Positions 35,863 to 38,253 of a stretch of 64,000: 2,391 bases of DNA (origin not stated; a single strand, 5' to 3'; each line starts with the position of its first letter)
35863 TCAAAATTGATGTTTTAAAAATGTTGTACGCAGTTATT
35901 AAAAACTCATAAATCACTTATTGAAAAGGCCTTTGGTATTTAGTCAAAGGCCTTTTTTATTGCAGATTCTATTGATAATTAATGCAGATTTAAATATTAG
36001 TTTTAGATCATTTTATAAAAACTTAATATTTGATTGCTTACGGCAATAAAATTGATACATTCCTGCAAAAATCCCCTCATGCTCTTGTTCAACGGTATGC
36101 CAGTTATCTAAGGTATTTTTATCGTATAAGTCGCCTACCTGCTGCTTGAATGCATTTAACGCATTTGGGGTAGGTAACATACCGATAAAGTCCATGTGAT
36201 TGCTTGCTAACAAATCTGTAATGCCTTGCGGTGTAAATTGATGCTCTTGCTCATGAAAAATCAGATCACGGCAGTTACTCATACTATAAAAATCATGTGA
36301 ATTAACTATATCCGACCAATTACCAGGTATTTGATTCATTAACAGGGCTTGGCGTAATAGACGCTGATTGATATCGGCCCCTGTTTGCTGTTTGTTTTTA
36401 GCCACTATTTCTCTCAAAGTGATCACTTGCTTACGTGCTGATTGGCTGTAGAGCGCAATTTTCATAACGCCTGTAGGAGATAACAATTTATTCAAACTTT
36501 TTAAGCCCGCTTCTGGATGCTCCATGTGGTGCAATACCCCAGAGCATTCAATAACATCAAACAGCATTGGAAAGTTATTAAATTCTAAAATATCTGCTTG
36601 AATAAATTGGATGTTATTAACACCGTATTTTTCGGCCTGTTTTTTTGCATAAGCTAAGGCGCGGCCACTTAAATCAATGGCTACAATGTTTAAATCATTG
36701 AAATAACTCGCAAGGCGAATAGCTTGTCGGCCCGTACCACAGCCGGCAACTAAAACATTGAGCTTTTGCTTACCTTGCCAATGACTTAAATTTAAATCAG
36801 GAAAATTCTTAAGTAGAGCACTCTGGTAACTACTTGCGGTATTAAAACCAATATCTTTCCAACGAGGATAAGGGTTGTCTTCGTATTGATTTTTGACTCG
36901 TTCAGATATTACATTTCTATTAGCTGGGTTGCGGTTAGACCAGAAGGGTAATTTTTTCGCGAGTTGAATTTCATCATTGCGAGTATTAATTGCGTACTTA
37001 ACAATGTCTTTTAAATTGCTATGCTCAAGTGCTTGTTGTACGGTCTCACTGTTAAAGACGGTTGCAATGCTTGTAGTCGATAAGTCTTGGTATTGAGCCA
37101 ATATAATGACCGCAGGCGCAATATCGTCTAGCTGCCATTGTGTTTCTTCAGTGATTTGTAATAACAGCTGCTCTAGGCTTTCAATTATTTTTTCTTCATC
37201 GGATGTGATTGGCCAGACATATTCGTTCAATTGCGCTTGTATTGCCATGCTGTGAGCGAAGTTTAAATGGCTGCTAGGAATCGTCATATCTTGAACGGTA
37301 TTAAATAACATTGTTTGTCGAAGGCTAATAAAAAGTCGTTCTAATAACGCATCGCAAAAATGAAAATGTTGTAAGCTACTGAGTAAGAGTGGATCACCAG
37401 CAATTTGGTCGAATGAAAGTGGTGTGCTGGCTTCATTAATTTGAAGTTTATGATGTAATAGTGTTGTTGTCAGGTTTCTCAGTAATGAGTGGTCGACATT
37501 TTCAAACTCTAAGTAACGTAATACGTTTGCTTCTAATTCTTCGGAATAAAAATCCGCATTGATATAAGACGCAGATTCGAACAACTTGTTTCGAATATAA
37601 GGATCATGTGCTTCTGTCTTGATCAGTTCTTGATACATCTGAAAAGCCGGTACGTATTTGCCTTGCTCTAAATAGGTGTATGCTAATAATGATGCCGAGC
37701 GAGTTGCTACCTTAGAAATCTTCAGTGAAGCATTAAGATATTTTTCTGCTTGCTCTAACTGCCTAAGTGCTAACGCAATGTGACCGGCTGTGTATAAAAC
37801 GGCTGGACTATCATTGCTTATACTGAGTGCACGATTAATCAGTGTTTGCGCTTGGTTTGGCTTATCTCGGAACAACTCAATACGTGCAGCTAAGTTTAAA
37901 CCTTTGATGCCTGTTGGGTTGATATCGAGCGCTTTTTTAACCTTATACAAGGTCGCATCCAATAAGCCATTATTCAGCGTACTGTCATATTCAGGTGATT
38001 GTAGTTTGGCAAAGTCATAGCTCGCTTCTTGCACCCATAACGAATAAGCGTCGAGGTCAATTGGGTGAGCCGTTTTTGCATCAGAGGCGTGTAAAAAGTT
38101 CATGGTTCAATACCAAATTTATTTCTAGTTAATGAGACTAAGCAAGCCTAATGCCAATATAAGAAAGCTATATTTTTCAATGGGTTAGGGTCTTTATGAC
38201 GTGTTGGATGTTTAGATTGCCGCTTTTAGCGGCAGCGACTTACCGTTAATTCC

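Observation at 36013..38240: TPR-fused SAM methyltransferase lies antisense between fliD and fliS and is wired into the sigma54 flagellar cascade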

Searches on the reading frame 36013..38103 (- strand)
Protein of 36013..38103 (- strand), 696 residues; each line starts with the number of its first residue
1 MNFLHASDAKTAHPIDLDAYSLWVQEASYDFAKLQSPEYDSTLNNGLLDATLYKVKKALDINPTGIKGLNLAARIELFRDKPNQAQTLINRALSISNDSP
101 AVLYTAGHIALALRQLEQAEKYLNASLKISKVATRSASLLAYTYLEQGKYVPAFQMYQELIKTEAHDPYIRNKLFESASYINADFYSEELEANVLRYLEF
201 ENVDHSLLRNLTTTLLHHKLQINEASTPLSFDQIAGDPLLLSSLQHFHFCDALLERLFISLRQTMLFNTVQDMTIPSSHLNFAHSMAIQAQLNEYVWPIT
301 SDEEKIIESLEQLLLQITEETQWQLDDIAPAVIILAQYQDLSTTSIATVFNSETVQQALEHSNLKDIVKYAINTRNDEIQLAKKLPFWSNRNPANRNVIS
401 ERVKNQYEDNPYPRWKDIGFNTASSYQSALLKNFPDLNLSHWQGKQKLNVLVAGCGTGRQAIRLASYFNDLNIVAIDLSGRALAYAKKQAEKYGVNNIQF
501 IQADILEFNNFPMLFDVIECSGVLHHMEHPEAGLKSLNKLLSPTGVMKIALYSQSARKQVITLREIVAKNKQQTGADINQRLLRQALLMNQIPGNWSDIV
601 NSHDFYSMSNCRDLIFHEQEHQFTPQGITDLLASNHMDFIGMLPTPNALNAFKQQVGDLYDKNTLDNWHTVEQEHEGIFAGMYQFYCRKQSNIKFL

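Call 3: search_protein_families(library=pfam, proteins=[window:36013-38103:-], max_evalue=1)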
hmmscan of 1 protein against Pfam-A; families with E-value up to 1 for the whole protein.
window:36013-38103:- (696 aa): 36 families (the best 25 are shown)
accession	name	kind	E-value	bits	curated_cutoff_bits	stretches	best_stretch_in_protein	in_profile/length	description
PF13847.12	Methyltransf_31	-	2.4e-20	73.2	27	1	447-570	4-126/145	Methyltransferase domain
PF13649.12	Methyltransf_25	-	5.3e-19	69.1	27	1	450-545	1-97/97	Methyltransferase domain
PF08242.18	Methyltransf_12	-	1.4e-18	67.9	30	1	452-546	2-97/98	Methyltransferase domain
PF08241.18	Methyltransf_11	-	2.7e-16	60.4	21.2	1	453-547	3-93/95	Methyltransferase domain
PF13489.12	Methyltransf_23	-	4.2e-10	40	27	1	444-556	20-123/164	Methyltransferase domain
PF14559.12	TPR_19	-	5.6e-08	33.4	25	1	81-132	6-57/68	Tetratricopeptide repeat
PF01209.24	Ubie_methyltran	-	2e-07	31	20.1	1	444-555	45-157/233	ubiE/COQ5 methyltransferase family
PF05175.20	MTS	-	1.6e-06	28.3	23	1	439-520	24-104/170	Methyltransferase small domain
PF02390.23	Methyltransf_4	-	2.2e-06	27.7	24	1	453-508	8-63/173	Putative methyltransferase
PF13428.12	TPR_14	-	8.3e-06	26.4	23.5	0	71-106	6-41/44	Tetratricopeptide repeat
PF12895.13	ANAPC3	-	1e-05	26.1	27.2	2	80-124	37-80/82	Anaphase-promoting complex, cyclosome, subunit 3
PF13424.12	TPR_12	-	2.1e-05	25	30.1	2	101-161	4-72/77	Tetratricopeptide repeat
PF07719.23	TPR_2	-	2.5e-05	24.5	27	1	101-130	2-31/34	Tetratricopeptide repeat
PF23914.1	TPR_CcmH_CycH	-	2.6e-05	24.5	42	1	58-162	42-149/158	Cytochrome c-type biogenesis protein H TPR domain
PF13181.12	TPR_8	-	4.7e-05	23.7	25.7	1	102-130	3-31/34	Tetratricopeptide repeat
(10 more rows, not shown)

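Call 4: search_protein_families(library=ncbifam, proteins=[window:36013-38103:-], max_evalue=1)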
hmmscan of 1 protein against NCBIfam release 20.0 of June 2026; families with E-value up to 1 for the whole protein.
window:36013-38103:- (696 aa): 63 families (the best 25 are shown)
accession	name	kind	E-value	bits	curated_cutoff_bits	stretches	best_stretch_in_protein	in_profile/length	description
TIGR01983.1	UbiG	equivalog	1.1e-12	47.8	102.95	1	400-551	34-153/228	bifunctional 2-polyprenyl-6-hydroxyphenol methylase/3-demethylubiquinol 3-O-methyltransferase UbiG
TIGR02072.1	BioC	equivalog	1.9e-12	47.6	184.95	1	445-568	33-148/244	malonyl-ACP O-methyltransferase BioC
NF008264.0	PRK11036.1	equivalog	6.6e-12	45.4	366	1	444-582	42-176/261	tRNA uridine 5-oxyacetic acid(34) methyltransferase CmoM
TIGR04345.1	ovoA_Cterm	equivalog_domain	5.7e-11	42.4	170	2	496-566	116-184/242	putative 4-mercaptohistidine N1-methyltransferase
TIGR02917.1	PEP_TPR_lipo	equivalog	8.3e-11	40.5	312.2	1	53-172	180-367/899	XrtA/PEP-CTERM system TPR-repeat protein PrsT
TIGR00536.1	hemK_fam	subfamily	8.8e-11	41.4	115.5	1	447-507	115-176/286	HemK family protein methyltransferase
NF004851.0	PRK06202.1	equivalog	1.2e-10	41.2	243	1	441-531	58-146/237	hypothetical protein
TIGR03534.1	RF_mod_PrmC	equivalog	1.5e-10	40.9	199.1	1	439-518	81-160/253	peptide chain release factor N(5)-glutamine methyltransferase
NF001080.0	PRK00121.2-2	equivalog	1.6e-10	40.6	132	1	449-511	49-111/224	tRNA (guanosine(46)-N7)-methyltransferase TrmB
NF043040.1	corrin_prot_MT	hypoth_equivalog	3.4e-10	39.7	180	1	446-550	41-148/216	corrinoid protein-associated methyltransferase CpaM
TIGR01934.1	MenG_MenH_UbiE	subfamily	4e-10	39.4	158.35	1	444-557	37-149/223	ubiquinone/menaquinone biosynthesis methyltransferase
NF001244.0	PRK00216.1-5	equivalog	3.7e-09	36.2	216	1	446-559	48-163/236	bifunctional demethylmenaquinone methyltransferase/2-methoxy-6-polyprenyl-1,4-benzoquinol methylase UbiE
TIGR04290.1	meth_Rta_06860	hypoth_equivalog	1.4e-08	34.5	300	1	448-539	51-140/226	TIGR04290 family methyltransferase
NF045667.1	MTase_DVU1556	equivalog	3.6e-08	33.1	155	1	444-557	20-128/213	DVU_1556 family methyltransferase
TIGR02021.1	BchM-ChlM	equivalog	5.6e-08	32.5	158.9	1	448-544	56-147/218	magnesium protoporphyrin IX methyltransferase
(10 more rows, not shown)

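Call 5: search_solved_structures(query=window:36013-38103:-, max_evalue=1, show_alignments=2)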
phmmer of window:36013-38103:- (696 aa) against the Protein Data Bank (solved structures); distinct sequences matched with E-value up to 1: 91 (the best 60 are shown).
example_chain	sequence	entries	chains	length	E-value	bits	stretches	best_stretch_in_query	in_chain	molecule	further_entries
8hkr_A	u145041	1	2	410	2.7e-16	62.3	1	446-642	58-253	Protein lysine methyltransferase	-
3mgg_A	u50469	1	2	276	7.5e-16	60.9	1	449-549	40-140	Methyltransferase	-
4htf_A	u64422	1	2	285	1.3e-08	36.9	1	422-554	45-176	S-adenosylmethionine-dependent methyltransferase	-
8joz_A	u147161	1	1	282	1.3e-08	36.9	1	422-554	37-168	tRNA 5-carboxymethoxyuridine methyltransferase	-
5doo_A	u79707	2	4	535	5.9e-08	34.8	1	446-586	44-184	protein lysine methyltransferase 2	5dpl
6uak_A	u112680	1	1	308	4.9e-07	31.7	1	441-548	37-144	SAM dependent methyltransferase LahSB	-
3bus_A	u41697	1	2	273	5.2e-07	31.7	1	448-552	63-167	Methyltransferase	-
7bgg_A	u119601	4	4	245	8.8e-07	30.9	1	434-554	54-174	heterocyclic toxin methyltransferase (Rv0560c) | 2-heptyl-1-hydroxyquinolin-4(1H)-one methyltransferase | Uncharacterized protein Rv0560c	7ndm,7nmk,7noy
5f8c_A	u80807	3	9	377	1.4e-06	30.2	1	449-550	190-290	Methyltransferase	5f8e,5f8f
5dnk_A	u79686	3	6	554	2.1e-06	29.7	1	407-590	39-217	protein lysine methyltransferase 1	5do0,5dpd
4nec_A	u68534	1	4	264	1.1e-05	27.3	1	450-551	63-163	Putative SAM-dependent methyltransferase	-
6uv6_A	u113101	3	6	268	2.2e-05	26.3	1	449-554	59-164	D-glucose O-methyltransferase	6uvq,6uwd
6mro_A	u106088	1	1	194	0.00016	23.4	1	451-542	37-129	methyl transferase from Methanosarcina acetivorans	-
5wp4_A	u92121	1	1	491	0.00022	23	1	448-567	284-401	Phosphoethanolamine N-methyltransferase 1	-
5wp5_A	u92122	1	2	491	0.00032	22.4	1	448-563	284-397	Phosphomethylethanolamine N-methyltransferase 2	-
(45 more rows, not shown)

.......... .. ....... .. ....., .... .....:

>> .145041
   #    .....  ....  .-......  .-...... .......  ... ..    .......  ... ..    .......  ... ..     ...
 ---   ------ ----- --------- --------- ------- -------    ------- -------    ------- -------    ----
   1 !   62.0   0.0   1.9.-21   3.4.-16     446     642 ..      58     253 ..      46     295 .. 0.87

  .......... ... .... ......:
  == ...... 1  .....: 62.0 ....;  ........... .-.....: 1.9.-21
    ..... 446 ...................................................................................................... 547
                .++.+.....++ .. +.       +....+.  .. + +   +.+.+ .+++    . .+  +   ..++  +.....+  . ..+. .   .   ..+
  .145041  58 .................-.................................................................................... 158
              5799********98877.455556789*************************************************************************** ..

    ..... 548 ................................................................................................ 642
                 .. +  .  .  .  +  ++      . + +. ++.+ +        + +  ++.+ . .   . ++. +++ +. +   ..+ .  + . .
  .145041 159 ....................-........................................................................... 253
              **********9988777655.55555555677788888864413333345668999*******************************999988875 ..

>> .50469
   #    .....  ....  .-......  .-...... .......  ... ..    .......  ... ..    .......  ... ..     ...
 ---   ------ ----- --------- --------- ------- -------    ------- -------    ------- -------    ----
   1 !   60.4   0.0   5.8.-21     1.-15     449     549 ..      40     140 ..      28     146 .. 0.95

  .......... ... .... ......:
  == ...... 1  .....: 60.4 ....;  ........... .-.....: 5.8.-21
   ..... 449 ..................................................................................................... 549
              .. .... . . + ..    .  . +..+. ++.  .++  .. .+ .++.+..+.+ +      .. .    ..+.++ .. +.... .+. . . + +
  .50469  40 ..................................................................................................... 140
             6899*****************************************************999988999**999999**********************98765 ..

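Call 6: find_homologous_proteins(query=window:36013-38103:-, max_evalue=0.00001)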
Query window:36013-38103:- (696 aa): 588 proteins with E <= 0.00001 among 8000 candidates; the best 120 are listed.
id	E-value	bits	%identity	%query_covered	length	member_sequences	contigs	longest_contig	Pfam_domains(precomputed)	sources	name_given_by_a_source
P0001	0.0e+0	1419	91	100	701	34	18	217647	PF13489.13,PF13431.13,PF23914.2,PF13428.13,PF08241.19,PF13847.13,PF14559.13,PF05175.21,PF13649.13,PF02390.24,PF12895.14,PF13424.13,PF13181.13,PF01209.25,PF08242.19,PF07719.24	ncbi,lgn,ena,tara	tara:strand:- start:1388 stop:3493 length:2106 start_codon:yes stop_codon:yes gene_type:complete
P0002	0.0e+0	1190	76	100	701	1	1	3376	PF25063.1,PF13489.13,PF13431.13,PF13428.13,PF01739.25,PF08241.19,PF13847.13,PF14559.13,PF13649.13,PF02390.24,PF00515.35,PF13424.13,PF13432.13,PF13181.13,PF01209.25,PF08242.19,PF07719.24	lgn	-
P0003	0.0e+0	1181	75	100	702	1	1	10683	PF13489.13,PF13431.13,PF13428.13,PF01739.25,PF08241.19,PF13847.13,PF14559.13,PF05175.21,PF13649.13,PF02390.24,PF00515.35,PF13424.13,PF13432.13,PF13181.13,PF01209.25,PF08242.19,PF07719.24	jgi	jgi:2-polyprenyl-3-methyl-5-hydroxy-6-metoxy-1,4-benzoquinol methylase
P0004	0.0e+0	1164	74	100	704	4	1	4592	PF13489.13,PF13431.13,PF13428.13,PF01739.25,PF08241.19,PF05401.17,PF13847.13,PF14559.13,PF13649.13,PF02390.24,PF00515.35,PF13424.13,PF13432.13,PF01209.25,PF08242.19,PF07719.24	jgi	jgi:2-polyprenyl-3-methyl-5-hydroxy-6-metoxy-1,4-benzoquinol methylase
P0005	0.0e+0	1163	74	100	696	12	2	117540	PF13847.13,PF14559.13,PF13489.13,PF13649.13,PF02390.24,PF13432.13,PF13428.13,PF01209.25,PF08241.19,PF08242.19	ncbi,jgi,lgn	ncbi:MAG: 2-polyprenyl-3-methyl-5-hydroxy-6-metoxy-1,4-benzoquinol methylase [Oleispira sp.]|jgi:2-p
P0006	0.0e+0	1160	74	100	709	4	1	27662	PF25063.1,PF13489.13,PF13431.13,PF02353.27,PF13428.13,PF01739.25,PF08241.19,PF13847.13,PF14559.13,PF13649.13,PF02390.24,PF00515.35,PF13424.13,PF13432.13,PF01209.25,PF08242.19,PF07719.24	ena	-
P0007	0.0e+0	1149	74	100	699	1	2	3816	PF25063.1,PF13489.13,PF13431.13,PF23914.2,PF13414.13,PF13428.13,PF08241.19,PF13847.13,PF14559.13,PF13649.13,PF02390.24,PF00515.35,PF12895.14,PF13424.13,PF13432.13,PF13181.13,PF01209.25,PF08242.19,PF07719.24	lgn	-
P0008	0.0e+0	1148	74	100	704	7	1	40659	PF13489.13,PF13431.13,PF13428.13,PF01739.25,PF08241.19,PF13847.13,PF14559.13,PF13649.13,PF02390.24,PF00515.35,PF13424.13,PF13432.13,PF01209.25,PF08242.19,PF07719.24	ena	-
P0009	0.0e+0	1144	73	100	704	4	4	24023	PF13847.13,PF14559.13,PF13489.13,PF13649.13,PF02390.24,PF13428.13,PF13181.13,PF01209.25,PF08241.19,PF08242.19,PF07719.24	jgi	jgi:2-polyprenyl-3-methyl-5-hydroxy-6-metoxy-1,4-benzoquinol methylase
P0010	0.0e+0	1144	73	100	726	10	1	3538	PF25063.1,PF13489.13,PF13431.13,PF23914.2,PF13428.13,PF08241.19,PF13847.13,PF14559.13,PF13649.13,PF02390.24,PF00515.35,PF12895.14,PF13424.13,PF13432.13,PF13181.13,PF08242.19,PF07719.24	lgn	-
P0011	0.0e+0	1143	73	100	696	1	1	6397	PF13489.13,PF13431.13,PF13428.13,PF01739.25,PF08241.19,PF13847.13,PF14559.13,PF13649.13,PF02390.24,PF00515.35,PF13424.13,PF13432.13,PF13181.13,PF01209.25,PF08242.19,PF07719.24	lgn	-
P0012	0.0e+0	1143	73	100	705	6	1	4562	PF13489.13,PF13431.13,PF13414.13,PF13428.13,PF01739.25,PF08241.19,PF13847.13,PF14559.13,PF13649.13,PF02390.24,PF12895.14,PF13424.13,PF13432.13,PF01209.25,PF08242.19,PF07719.24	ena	-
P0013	0.0e+0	1142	73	100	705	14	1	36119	PF25063.1,PF13489.13,PF13431.13,PF13414.13,PF13428.13,PF01739.25,PF08241.19,PF05401.17,PF13847.13,PF14559.13,PF13649.13,PF02390.24,PF12895.14,PF13424.13,PF13432.13,PF01209.25,PF08242.19,PF07719.24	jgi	jgi:2-polyprenyl-3-methyl-5-hydroxy-6-metoxy-1,4-benzoquinol methylase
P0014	0.0e+0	1141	73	100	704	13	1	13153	PF13847.13,PF14559.13,PF13489.13,PF13649.13,PF02390.24,PF13424.13,PF01209.25,PF08241.19,PF08242.19,PF07719.24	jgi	jgi:2-polyprenyl-3-methyl-5-hydroxy-6-metoxy-1,4-benzoquinol methylase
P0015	0.0e+0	1139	73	100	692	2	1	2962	PF13847.13,PF14559.13,PF13489.13,PF13649.13,PF02390.24,PF13428.13,PF01739.25,PF01209.25,PF08241.19,PF08242.19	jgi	jgi:2-polyprenyl-3-methyl-5-hydroxy-6-metoxy-1,4-benzoquinol methylase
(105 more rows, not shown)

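Call 9: find_related_loci(query=A1, collection=genome_contigs, flank=10000)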
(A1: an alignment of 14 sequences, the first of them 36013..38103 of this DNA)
Query A1 (696 aa) in genome_contigs; peptide patterns used: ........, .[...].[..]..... (x = any residue, [..] = any of these).
600 stretches matched a pattern (row limit reached: there are more); 593 encode a relative of the query (tblastn E <= 1e-3); the best 80 are kept; 80 distinct loci.
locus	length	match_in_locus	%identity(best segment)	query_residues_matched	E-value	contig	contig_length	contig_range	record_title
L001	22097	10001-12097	72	1-696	0e+0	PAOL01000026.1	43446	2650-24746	MAG: Oleispira sp. isolate SAT217 147358, whole genome shotgun sequence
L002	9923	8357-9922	71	1-513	0e+0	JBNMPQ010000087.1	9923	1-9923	MAG: Oleispira sp. isolate 3300047666_117 Ga0491196_0010340, whole genome shotgun sequence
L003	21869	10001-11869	44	44-686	1e-171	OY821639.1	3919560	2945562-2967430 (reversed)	MAG: Pseudomonadales bacterium isolate ae058f41-5b49-4913-b8da-1160c43366b5 genome assembly, chromosome: 1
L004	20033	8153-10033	43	57-694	4e-161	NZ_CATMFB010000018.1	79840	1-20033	MAG: uncultured Thalassolituus sp. isolate SRR3960575_bin.1_MetaWRAP_v1.3_MAG ERZ505214.70, whole genome shotgun sequenc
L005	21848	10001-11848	44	61-689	2e-160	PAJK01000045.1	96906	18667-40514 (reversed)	MAG: Oceanospirillaceae bacterium isolate SAT97 169976, whole genome shotgun sequence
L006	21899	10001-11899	45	47-689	9e-169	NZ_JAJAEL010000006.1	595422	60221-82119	Thalassolituus alkanivorans strain TMPB967 NODE_6_length_595324_cov_216.630783, whole genome shotgun sequence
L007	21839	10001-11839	42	66-689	9e-153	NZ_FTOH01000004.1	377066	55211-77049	Thalassolituus maritimus strain DSM 24913, whole genome shotgun sequence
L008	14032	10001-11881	38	60-689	3e-130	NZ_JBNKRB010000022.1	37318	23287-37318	MAG: Gynuella sp. isolate B2.bin.5.orig k141_589018, whole genome shotgun sequence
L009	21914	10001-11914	41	44-689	2e-146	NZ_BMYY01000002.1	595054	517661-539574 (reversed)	Bacterioplanes sanyensis strain KCTC 32220 sequence02, whole genome shotgun sequence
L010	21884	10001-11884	34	56-690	2e-119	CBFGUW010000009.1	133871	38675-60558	MAG TPA_asm: uncultured Saccharospirillum sp. isolate SRR17295757_binner123_Refined_96 genome assembly, contig: ERZ23398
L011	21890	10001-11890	35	55-690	6e-119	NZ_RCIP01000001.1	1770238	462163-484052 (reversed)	Saccharospirillum alexandrii strain LZ-5 scaffold1, whole genome shotgun sequence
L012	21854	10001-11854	38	69-689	7e-118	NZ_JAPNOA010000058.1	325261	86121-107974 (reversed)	Parathalassolituus penaei strain G-43 scaffold29, whole genome shotgun sequence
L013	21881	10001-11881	34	55-687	3e-116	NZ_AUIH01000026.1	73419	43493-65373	Saccharospirillum impatiens DSM 12546 G565DRAFT_scaffold00022.22_C, whole genome shotgun sequence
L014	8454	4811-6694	36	55-693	2e-113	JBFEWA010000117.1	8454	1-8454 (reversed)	MAG: Bermanella sp. isolate Mix_mud08.2021.06.49 k141_448645_length_8454_cov_11.4921, whole genome shotgun sequence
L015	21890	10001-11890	34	62-696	5e-110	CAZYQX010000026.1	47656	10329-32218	MAG TPA_asm: uncultured Pseudomonadales bacterium isolate SRP220891_co1_91 genome assembly, contig: NODE_1400_length_476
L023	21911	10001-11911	32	49-689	7e-88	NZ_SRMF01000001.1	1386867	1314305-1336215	Natronospirillum operosum strain G-116 NODE_1, whole genome shotgun sequence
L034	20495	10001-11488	33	181-691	5e-75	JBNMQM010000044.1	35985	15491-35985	MAG: Candidatus Azotimanducaceae bacterium isolate 3300053697_49 Ga0535652_0001301, whole genome shotgun sequence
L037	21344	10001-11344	34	233-692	2e-73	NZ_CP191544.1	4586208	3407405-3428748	Thalassospira lucentensis strain Mv1 chromosome, complete genome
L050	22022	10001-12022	29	36-689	4e-71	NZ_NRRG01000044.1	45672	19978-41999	Thiocystis violacea strain DSM 207 scaffold0044, whole genome shotgun sequence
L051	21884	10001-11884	30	47-686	2e-71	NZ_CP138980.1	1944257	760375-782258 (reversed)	Prochlorococcus sp. MIT 0916 chromosome, complete genome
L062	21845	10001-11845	29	81-689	7e-70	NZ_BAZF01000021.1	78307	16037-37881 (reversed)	Geobacter sp. OR-1, whole genome shotgun sequence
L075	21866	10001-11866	30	81-690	9e-68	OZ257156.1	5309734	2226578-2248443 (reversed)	MAG: Gemmatimonas sp. isolate b4a0012b-0dda-4569-be7e-ce55848b0814 genome assembly, chromosome: 1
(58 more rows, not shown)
